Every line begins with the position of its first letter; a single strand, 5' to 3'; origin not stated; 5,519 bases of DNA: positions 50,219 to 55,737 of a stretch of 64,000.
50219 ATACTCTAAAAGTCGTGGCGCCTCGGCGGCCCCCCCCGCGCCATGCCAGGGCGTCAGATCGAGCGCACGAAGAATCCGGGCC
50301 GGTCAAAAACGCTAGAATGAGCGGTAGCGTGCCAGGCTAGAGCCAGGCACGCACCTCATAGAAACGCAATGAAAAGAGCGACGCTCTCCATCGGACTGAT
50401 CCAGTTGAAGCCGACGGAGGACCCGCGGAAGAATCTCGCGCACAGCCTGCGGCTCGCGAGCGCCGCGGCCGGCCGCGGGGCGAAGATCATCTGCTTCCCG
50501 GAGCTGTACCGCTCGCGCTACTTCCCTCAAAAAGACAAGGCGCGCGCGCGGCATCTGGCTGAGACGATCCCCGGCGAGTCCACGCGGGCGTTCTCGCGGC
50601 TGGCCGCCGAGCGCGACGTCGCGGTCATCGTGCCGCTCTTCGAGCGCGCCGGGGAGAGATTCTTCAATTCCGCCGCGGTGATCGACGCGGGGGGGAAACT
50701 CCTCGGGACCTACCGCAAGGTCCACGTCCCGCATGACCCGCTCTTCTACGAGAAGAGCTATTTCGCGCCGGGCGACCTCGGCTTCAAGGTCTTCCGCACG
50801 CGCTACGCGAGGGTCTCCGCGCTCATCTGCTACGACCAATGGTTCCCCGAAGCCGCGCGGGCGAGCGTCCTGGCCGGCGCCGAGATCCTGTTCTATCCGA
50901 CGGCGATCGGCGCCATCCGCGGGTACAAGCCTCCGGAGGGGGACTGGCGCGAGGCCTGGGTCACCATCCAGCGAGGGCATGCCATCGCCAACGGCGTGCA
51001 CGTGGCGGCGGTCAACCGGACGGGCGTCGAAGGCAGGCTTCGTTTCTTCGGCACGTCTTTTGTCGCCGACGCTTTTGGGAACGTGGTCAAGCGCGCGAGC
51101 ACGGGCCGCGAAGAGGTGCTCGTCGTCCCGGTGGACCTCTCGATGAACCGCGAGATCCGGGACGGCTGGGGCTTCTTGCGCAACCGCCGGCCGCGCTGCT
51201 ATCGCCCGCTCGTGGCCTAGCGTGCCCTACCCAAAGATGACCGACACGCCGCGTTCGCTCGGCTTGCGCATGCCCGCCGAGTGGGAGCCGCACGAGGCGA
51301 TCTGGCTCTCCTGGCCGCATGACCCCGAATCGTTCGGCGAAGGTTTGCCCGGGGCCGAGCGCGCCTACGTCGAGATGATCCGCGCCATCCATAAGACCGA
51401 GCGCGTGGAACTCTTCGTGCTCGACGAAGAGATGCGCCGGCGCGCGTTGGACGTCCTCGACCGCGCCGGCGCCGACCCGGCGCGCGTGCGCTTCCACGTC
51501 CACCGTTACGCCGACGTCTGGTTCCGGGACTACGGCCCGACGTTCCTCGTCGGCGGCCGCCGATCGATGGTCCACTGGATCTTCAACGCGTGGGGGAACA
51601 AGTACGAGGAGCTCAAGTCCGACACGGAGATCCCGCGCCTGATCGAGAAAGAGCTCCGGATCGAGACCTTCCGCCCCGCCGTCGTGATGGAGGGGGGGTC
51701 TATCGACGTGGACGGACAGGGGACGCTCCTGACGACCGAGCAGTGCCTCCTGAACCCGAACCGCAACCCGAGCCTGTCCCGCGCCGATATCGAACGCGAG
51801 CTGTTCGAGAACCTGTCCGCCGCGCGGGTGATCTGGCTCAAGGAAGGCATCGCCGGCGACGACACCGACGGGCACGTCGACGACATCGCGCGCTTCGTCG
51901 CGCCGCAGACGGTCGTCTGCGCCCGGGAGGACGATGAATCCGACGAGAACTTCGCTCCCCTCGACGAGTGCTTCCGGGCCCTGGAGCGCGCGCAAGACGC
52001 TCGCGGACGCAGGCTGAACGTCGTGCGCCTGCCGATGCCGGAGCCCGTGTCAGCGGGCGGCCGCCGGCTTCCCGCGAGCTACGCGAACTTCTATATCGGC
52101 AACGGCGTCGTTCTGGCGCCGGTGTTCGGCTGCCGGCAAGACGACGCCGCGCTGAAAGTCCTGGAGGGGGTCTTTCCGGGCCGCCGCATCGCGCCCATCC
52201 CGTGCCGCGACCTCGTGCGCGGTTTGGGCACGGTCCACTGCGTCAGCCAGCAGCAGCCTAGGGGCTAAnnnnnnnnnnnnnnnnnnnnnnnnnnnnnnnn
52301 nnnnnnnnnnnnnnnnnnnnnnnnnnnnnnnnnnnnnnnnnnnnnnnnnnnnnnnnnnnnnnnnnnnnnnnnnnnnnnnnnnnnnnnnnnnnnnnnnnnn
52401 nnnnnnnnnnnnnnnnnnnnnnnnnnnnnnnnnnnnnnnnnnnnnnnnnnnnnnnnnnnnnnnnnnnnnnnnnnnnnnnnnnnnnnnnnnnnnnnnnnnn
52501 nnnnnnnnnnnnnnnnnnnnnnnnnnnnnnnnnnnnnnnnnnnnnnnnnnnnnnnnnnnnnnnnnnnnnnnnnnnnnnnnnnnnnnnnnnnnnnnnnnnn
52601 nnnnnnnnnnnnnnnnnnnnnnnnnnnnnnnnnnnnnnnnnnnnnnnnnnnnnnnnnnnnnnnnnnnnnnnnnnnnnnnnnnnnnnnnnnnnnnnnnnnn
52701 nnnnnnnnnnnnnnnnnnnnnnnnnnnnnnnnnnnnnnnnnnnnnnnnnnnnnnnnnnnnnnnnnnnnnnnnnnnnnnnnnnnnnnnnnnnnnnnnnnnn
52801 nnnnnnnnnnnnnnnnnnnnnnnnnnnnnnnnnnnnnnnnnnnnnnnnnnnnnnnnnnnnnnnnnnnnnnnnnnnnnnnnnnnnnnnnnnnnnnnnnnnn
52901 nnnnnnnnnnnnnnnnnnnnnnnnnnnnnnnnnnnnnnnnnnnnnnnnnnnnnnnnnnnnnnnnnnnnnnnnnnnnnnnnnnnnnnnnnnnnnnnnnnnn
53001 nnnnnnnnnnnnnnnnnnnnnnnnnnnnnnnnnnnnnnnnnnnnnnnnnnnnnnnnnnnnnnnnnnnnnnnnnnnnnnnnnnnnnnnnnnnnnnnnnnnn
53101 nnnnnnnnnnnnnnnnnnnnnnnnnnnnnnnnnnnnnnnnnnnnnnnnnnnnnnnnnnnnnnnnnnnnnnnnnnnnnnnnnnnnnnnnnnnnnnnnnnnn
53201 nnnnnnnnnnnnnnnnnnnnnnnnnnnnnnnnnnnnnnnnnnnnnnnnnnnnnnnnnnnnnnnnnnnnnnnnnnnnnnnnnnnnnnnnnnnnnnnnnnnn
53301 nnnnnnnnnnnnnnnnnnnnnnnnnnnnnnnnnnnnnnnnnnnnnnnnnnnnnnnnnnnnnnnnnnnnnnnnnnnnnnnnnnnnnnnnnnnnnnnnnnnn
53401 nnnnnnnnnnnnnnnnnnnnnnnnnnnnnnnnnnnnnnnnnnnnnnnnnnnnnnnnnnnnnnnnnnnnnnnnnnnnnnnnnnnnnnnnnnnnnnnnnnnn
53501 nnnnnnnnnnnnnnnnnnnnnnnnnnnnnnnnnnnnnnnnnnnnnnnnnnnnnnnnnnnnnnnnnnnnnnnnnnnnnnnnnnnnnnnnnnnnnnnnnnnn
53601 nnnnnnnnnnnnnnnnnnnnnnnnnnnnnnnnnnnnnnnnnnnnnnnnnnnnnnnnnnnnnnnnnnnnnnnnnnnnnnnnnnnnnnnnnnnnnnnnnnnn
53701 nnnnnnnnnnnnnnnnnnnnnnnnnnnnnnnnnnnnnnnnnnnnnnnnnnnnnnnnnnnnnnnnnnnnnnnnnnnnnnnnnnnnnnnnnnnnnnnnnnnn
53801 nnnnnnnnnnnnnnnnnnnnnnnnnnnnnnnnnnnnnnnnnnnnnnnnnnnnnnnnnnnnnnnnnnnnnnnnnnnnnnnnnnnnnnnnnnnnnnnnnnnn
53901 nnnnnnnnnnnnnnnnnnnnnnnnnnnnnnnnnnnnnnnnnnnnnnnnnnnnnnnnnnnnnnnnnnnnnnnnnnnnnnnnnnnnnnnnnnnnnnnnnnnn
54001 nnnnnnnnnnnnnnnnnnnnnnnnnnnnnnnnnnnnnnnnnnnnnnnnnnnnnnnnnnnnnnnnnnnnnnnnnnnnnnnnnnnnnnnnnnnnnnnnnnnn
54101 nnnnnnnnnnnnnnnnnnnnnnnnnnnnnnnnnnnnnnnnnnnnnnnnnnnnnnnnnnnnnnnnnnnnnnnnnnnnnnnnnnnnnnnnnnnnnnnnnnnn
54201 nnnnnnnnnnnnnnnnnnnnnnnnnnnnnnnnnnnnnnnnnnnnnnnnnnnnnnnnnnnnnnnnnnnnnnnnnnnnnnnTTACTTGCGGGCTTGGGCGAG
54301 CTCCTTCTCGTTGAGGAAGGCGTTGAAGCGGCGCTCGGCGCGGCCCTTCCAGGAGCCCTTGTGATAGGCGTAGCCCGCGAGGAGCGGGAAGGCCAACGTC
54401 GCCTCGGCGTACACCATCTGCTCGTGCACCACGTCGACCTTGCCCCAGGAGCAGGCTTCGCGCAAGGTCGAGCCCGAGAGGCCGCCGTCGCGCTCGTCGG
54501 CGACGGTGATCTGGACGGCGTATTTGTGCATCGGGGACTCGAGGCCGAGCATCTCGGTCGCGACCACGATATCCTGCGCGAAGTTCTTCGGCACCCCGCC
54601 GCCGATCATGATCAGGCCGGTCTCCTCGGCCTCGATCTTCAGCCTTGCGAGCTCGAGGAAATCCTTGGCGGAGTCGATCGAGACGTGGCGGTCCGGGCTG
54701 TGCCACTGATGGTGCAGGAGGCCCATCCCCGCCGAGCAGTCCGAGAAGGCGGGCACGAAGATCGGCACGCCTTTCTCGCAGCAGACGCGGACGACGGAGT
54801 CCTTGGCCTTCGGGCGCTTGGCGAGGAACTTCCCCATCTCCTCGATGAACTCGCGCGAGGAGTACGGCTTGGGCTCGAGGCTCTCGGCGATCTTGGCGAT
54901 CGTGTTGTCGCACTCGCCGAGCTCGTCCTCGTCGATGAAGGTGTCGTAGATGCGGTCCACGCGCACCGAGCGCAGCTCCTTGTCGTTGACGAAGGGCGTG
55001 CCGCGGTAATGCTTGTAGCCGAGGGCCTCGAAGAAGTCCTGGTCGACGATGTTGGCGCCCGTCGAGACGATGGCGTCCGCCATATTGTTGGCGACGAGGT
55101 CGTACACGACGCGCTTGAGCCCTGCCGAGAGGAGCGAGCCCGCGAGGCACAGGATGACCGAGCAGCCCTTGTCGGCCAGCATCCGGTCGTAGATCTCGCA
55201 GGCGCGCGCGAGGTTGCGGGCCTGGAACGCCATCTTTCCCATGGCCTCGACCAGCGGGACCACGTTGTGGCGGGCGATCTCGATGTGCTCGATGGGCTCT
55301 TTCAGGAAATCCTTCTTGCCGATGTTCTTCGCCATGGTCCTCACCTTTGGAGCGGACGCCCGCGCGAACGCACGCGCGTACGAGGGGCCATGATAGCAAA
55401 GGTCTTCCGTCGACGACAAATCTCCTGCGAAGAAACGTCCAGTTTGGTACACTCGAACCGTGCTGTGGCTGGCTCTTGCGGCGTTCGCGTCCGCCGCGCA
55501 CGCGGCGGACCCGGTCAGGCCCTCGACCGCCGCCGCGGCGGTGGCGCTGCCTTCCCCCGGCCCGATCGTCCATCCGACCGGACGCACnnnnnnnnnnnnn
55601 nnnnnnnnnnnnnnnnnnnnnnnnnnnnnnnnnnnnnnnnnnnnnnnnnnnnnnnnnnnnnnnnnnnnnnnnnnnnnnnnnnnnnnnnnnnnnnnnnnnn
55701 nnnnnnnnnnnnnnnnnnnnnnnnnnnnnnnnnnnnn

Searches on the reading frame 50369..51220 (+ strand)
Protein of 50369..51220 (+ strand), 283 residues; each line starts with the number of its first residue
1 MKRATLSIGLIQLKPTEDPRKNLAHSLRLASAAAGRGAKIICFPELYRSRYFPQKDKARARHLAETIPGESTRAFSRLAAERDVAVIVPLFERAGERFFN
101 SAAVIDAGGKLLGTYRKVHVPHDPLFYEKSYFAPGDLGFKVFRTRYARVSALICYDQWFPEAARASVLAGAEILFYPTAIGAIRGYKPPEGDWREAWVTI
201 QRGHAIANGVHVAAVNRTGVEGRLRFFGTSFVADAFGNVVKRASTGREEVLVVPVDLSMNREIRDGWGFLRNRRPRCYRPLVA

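Call 62: search_protein_families(library=pfam, proteins=[window:50369-51220:+], max_evalue=0.00001)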
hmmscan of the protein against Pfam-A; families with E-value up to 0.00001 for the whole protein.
window:50369-51220:+ (283 aa): 1 family
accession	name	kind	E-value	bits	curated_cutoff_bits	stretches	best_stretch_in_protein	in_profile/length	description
PF00795.27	CN_hydrolase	-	2.2e-60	204.6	23.2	1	8-264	2-255/256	Carbon-nitrogen hydrolase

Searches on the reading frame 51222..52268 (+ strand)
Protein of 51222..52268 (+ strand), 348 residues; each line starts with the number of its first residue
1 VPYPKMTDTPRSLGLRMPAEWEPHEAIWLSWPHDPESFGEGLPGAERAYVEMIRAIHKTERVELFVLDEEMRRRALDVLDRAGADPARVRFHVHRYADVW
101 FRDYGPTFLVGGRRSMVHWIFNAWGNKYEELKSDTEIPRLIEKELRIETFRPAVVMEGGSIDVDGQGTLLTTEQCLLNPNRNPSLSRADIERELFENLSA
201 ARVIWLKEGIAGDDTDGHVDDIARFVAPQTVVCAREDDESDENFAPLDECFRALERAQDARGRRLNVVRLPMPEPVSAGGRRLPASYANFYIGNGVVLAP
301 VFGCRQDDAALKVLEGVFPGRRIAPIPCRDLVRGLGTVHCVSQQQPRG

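Call 62: search_protein_families(library=pfam, proteins=[window:51222-52268:+], max_evalue=0.00001)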
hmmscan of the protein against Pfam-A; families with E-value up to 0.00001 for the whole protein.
window:51222-52268:+ (348 aa): 1 family
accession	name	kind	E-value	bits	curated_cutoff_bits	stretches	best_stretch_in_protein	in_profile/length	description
PF04371.20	PAD_porph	-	6e-123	410.6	25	1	16-346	1-321/321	Porphyromonas-type peptidyl-arginine deiminase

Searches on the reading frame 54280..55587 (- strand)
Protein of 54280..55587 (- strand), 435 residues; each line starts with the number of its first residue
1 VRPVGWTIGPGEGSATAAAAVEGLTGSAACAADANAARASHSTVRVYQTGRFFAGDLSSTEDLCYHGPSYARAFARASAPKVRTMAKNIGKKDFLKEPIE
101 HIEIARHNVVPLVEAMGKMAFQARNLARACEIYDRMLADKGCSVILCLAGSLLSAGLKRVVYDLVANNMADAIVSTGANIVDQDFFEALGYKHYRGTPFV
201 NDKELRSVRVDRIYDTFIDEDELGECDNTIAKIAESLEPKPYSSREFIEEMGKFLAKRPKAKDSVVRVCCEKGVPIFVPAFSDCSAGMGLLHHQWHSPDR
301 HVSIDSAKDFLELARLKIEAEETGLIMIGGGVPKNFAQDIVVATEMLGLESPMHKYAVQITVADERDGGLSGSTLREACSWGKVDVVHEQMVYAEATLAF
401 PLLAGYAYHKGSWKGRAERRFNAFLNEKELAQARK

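Call 62: search_protein_families(library=pfam, proteins=[window:54280-55587:-], max_evalue=0.00001)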
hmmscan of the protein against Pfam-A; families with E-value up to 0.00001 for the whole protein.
window:54280-55587:- (435 aa): 1 family
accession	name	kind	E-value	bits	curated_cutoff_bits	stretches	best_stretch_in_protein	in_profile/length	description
PF01916.23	DS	-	7.3e-97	324.6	27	1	112-405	2-286/288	Deoxyhypusine synthase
